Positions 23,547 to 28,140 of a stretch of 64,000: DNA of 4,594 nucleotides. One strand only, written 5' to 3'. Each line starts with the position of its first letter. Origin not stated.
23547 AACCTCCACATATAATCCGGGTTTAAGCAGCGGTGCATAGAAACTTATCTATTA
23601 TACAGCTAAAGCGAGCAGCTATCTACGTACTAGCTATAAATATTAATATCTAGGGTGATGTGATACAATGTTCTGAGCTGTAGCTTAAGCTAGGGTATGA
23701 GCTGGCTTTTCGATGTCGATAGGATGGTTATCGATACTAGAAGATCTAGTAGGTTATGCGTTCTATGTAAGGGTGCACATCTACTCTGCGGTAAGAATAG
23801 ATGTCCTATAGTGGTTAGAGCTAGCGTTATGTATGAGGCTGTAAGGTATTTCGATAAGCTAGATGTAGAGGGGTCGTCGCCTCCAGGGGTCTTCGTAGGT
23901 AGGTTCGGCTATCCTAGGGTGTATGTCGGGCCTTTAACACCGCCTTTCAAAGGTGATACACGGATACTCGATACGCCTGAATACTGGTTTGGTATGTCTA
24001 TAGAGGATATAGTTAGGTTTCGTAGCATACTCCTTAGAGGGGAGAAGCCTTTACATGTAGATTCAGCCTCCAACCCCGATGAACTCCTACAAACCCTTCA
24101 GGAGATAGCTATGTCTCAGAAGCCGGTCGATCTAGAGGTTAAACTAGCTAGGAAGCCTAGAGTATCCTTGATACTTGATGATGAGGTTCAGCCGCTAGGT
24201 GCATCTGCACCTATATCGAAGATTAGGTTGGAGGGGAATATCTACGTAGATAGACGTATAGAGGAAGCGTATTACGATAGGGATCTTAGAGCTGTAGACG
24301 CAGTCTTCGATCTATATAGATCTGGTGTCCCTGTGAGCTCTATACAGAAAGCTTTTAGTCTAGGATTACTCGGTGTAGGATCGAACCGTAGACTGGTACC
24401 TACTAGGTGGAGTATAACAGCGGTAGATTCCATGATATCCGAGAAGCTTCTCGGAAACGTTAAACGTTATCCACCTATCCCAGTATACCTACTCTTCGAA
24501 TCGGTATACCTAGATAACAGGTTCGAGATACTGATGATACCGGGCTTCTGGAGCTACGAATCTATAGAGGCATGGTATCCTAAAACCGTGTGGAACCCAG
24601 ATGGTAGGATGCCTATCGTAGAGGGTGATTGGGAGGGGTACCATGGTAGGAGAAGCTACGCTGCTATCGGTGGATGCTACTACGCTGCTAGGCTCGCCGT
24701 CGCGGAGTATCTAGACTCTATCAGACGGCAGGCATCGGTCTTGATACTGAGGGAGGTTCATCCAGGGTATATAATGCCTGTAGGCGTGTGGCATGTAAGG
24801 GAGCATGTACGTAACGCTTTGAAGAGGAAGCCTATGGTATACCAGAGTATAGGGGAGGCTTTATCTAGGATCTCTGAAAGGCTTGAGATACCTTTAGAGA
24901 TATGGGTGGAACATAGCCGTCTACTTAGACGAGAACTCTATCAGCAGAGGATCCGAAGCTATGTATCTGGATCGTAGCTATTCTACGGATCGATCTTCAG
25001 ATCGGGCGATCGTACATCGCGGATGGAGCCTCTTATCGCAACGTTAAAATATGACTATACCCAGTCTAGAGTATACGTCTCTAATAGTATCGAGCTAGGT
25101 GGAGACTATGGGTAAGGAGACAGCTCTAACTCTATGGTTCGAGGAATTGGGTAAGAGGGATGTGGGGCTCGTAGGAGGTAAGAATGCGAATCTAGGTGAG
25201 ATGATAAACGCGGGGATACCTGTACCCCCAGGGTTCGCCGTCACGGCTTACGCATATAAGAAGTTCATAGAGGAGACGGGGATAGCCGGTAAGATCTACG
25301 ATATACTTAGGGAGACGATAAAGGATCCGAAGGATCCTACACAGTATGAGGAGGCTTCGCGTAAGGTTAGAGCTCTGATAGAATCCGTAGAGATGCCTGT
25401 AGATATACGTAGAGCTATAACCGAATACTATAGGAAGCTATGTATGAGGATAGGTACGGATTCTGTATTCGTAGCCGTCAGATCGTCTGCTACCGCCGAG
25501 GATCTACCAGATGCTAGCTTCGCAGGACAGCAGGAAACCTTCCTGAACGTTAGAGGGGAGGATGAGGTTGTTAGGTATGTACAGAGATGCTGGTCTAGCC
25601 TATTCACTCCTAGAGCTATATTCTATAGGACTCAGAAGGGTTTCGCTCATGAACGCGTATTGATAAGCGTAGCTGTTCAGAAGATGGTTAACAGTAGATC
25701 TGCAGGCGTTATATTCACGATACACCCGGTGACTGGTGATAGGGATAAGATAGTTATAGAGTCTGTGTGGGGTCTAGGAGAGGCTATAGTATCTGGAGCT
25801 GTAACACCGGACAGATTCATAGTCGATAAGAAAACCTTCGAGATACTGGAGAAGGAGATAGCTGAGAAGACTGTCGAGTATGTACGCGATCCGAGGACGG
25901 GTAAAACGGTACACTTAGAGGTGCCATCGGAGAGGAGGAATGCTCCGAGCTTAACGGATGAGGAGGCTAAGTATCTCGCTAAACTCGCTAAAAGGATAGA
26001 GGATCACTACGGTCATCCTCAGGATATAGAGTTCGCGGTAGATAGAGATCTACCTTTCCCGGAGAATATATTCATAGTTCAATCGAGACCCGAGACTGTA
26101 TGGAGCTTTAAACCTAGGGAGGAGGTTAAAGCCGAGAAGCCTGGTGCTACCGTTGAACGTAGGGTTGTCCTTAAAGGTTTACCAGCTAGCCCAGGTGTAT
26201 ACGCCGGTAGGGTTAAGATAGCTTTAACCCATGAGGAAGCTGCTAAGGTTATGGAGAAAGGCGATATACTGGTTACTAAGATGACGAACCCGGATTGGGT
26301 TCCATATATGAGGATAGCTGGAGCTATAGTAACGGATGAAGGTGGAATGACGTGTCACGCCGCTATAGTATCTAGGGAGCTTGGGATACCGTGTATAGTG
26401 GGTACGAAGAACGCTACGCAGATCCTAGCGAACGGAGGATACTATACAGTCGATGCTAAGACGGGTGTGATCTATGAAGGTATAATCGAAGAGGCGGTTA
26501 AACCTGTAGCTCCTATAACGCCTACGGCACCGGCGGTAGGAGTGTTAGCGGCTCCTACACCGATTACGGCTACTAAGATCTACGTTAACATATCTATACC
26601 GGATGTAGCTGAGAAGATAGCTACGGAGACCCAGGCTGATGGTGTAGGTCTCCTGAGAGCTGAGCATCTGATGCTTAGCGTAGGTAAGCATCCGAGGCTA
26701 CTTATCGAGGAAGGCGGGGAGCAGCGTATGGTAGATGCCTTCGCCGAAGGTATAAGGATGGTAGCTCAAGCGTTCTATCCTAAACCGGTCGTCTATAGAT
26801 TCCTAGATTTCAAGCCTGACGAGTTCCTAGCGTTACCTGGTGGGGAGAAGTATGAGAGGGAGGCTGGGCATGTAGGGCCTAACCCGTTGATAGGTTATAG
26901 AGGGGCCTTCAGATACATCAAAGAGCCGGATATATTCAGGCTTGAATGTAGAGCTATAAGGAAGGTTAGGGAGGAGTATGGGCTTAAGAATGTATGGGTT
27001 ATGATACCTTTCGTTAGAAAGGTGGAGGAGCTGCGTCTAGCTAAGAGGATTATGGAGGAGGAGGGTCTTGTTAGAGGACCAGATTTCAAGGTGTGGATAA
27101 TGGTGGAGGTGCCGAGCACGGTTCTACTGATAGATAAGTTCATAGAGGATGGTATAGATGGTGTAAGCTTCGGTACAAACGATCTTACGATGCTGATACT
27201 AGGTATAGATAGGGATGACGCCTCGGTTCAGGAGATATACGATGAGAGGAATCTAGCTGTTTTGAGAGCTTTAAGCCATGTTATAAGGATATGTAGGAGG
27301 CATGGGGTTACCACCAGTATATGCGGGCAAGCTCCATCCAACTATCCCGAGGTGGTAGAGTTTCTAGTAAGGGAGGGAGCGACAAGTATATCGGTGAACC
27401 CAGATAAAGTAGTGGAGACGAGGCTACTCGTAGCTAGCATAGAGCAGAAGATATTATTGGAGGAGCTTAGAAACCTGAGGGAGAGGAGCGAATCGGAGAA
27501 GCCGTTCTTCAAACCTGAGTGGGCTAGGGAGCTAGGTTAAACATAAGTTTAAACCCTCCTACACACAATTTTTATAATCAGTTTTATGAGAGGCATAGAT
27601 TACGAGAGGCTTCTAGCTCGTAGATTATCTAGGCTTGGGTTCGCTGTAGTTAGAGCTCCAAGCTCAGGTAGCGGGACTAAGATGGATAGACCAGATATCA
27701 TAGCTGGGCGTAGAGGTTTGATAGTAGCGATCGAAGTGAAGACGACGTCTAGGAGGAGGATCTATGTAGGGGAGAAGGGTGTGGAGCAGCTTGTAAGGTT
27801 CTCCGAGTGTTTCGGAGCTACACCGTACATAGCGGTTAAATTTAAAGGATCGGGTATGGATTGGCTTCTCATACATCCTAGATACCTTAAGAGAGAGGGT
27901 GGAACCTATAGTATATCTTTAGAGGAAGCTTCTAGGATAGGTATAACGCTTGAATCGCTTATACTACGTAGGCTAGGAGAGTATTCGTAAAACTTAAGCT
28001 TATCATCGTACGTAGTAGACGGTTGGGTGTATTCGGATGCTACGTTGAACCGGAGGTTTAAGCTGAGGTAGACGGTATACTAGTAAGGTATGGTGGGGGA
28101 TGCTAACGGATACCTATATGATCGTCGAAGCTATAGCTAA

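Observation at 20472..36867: Perfect ~65-nt repeat present as an inverted pair 16.3 kb apart, ending in a C/G homopolymer palindrome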

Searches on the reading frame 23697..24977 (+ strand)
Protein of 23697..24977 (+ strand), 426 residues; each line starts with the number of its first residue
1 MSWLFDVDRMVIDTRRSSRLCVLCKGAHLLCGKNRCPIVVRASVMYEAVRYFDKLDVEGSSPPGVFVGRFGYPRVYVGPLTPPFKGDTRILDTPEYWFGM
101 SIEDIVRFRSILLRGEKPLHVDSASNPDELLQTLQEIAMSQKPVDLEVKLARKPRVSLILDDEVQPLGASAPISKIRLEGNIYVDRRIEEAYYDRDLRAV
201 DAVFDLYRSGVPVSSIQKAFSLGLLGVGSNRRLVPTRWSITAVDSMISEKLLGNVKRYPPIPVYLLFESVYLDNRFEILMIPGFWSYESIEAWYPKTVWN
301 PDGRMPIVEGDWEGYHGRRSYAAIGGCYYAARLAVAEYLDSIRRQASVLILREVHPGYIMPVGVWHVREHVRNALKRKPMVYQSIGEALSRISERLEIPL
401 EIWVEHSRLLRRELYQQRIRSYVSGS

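Call 40: find_related_loci(query=window:23697-24977:+, collection=metagenome_contigs, flank=10000)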
Query window:23697-24977:+ (426 aa) in metagenome_contigs; peptide patterns used: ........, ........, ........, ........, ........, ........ (x = any residue, [..] = any of these).
600 stretches matched a pattern (row limit reached: there are more); 581 encode a relative of the query (tblastn E <= 1e-3); the best 80 are kept; 80 distinct loci.
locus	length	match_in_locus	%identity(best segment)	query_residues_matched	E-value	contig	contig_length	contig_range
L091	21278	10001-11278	84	1-426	0e+0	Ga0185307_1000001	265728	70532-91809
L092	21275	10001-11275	83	1-425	0e+0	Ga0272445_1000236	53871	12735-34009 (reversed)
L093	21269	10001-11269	81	1-423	0e+0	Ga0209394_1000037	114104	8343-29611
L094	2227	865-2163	53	2-425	2e-169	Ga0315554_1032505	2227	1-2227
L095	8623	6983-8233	55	5-423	1e-157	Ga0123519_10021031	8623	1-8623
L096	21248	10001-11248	56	8-424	7e-157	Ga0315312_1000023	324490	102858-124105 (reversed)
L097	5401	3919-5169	54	8-425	9e-159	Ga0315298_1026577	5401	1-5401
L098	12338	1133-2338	57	20-422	1e-156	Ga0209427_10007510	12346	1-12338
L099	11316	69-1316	54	8-424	2e-156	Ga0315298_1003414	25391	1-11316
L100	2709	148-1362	56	20-425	2e-165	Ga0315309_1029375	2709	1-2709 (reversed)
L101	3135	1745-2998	54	5-423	4e-164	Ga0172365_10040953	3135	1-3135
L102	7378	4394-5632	55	9-423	3e-156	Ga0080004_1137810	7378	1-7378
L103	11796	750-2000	54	5-423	3e-156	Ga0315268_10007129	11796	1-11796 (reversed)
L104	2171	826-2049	56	14-422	8e-168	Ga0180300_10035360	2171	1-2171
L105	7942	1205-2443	55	9-423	3e-156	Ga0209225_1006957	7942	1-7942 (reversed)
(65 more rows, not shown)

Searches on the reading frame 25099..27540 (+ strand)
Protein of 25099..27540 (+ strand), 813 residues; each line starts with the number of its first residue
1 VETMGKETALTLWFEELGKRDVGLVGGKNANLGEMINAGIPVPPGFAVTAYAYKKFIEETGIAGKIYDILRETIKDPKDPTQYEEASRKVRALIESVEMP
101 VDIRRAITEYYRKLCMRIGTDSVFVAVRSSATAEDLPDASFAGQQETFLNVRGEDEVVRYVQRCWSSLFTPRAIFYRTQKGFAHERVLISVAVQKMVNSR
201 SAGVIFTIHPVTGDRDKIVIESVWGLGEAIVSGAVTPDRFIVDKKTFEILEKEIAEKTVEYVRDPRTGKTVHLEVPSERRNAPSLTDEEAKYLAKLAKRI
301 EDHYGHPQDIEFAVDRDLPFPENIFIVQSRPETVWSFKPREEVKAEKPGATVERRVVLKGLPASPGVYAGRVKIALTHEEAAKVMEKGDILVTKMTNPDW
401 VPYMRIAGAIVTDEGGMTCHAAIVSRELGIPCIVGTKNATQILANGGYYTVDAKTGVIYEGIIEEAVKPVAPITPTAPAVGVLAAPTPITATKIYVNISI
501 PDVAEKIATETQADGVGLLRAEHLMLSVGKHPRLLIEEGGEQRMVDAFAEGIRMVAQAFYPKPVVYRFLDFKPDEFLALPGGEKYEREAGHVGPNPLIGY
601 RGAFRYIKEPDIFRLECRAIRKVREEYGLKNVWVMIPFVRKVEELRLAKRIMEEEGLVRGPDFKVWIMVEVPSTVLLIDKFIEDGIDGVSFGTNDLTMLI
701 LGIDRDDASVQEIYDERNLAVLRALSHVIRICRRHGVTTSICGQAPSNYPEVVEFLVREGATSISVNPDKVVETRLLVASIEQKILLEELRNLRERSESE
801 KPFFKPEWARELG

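Call 20: find_related_loci(query=window:25099-27540:+, collection=genome_contigs, flank=10000)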
Query window:25099-27540:+ (813 aa) in genome_contigs; peptide patterns used: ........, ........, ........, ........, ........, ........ (x = any residue, [..] = any of these).
599 stretches matched a pattern (row limit reached: there are more); 572 encode a relative of the query (tblastn E <= 1e-3); the best 80 are kept; 80 distinct loci.
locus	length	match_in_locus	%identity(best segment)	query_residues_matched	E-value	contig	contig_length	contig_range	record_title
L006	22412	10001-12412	78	10-812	0e+0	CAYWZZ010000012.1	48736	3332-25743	MAG TPA_asm: uncultured Candidatus Bathyarchaeia archaeon isolate SRP104967_co1_9 genome assembly, contig: NODE_195_leng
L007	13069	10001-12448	78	2-812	0e+0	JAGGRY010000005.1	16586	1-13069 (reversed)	MAG: Thaumarchaeota archaeon isolate AUK008 PB_MANV_008_c_000000000150, whole genome shotgun sequence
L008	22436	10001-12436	77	6-813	0e+0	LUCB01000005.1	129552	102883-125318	MAG: Candidatus Bathyarchaeota archaeon B24 scaffold59, whole genome shotgun sequence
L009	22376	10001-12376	79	3-796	0e+0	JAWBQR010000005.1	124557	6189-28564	MAG: Nitrososphaerota archaeon isolate JZ-1_201705_bins_35 JZ-1_201705_bins_35_scaffold_5, whole genome shotgun sequence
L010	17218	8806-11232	78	7-812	0e+0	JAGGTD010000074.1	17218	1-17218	MAG: Thaumarchaeota archaeon isolate AUK039 PB_MANV_039_c_000000000218, whole genome shotgun sequence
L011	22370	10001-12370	78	6-796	0e+0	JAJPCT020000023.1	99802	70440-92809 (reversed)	MAG: Candidatus Wolframiiraptor gerlachensis isolate A8 NODE_70_length_99802_cov_3_748563, whole genome shotgun sequence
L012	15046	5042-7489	94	1-813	0e+0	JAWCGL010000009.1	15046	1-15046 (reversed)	MAG: Candidatus Bathyarchaeia archaeon isolate JZ-1_202007_bins_68 JZ-1_202007_bins_68_scaffold_9, whole genome shotgun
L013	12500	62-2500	72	1-813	0e+0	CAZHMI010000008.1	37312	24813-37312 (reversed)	MAG TPA_asm: uncultured Candidatus Bathyarchaeia archaeon isolate binchicken_co274_450 genome assembly, contig: NODE_281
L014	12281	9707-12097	73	10-810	0e+0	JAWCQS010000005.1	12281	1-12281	MAG: Candidatus Bathyarchaeia archaeon isolate JZ-2_201907_bins_171 JZ-2_201907_bins_171_scaffold_5, whole genome shotgu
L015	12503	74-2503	71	6-810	0e+0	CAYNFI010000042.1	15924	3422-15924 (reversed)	MAG TPA_asm: uncultured Candidatus Bathyarchaeia archaeon isolate binchicken_co318_43 genome assembly, contig: NODE_2026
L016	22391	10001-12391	71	6-812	0e+0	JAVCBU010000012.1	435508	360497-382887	MAG: Thermoproteota archaeon isolate Kor1 Kor1_1, whole genome shotgun sequence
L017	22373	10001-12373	68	4-796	0e+0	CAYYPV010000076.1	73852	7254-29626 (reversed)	MAG TPA_asm: uncultured Candidatus Bathyarchaeia archaeon isolate SRP140028_co1_630 genome assembly, contig: k141_285298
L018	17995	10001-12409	75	10-813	0e+0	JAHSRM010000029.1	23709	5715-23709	MAG: Candidatus Benthortus lauensis isolate T2-175 k151_702004, whole genome shotgun sequence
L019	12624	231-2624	72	6-812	0e+0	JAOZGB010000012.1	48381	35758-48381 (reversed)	MAG: Thermoproteota archaeon isolate INS_M21_B166 k127_516131, whole genome shotgun sequence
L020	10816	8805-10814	78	6-673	0e+0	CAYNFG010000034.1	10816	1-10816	MAG TPA_asm: uncultured Nitrososphaeria archaeon isolate SRP141559_co1_273 genome assembly, contig: NODE_3574_length_108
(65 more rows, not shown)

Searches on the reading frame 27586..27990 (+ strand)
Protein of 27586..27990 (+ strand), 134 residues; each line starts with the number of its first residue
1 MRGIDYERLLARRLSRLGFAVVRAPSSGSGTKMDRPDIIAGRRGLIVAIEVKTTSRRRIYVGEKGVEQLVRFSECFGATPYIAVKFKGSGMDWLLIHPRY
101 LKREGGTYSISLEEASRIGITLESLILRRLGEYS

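Call 10: find_encoding_contigs(protein=window:27586-27990:+, flank=10000, max_places=6)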
Protein window:27586-27990:+ (134 aa): 3 contigs read that carry it; 2 places shown.
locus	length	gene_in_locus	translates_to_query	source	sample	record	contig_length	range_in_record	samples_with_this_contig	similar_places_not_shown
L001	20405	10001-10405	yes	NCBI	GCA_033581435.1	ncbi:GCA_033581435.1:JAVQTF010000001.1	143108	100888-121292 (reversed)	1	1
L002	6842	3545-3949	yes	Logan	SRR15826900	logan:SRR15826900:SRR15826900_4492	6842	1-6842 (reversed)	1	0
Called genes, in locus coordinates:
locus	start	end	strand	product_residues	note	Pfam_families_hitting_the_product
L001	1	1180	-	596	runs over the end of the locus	PF13476:AAA_23 (faint), PF13481:AAA_25 (faint), PF00005:ABC_tran, PF02463:SMC_N (faint), PF13175:AAA_15 (faint), PF13401:AAA_22 (faint), PF13555:AAA_29 (faint), PF00005:ABC_tran, +1 more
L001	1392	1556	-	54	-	-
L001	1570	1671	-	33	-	PF01909:NTP_transf_2 (weak)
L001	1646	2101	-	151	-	PF05168:HEPN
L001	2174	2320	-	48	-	-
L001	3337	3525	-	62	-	PF01907:Ribosomal_L37e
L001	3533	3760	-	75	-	PF01423:LSM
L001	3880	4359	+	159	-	PF09183:DUF1947 (weak), PF01472:PUA, PF26292:PUA_elF2D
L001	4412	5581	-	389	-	PF00682:HMGL-like, PF22617:HCS_D2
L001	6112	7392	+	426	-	PF04894:Nre_N, PF04895:Nre_C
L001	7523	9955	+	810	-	PF01326:PPDK_N, PF00391:PEP-utilizers, PF02896:PEP-utilizers_C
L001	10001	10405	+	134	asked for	PF01870:Hjc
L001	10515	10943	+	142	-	PF03686:UPF0146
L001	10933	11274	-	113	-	PF18653:Arcadin_1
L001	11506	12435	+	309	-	PF04055:Radical_SAM, PF06463:Mob_synth_C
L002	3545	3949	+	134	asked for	PF01870:Hjc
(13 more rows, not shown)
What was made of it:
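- A Holliday-junction resolvase gene (hjc) lies in the interval, which may be coincidence (call 10).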
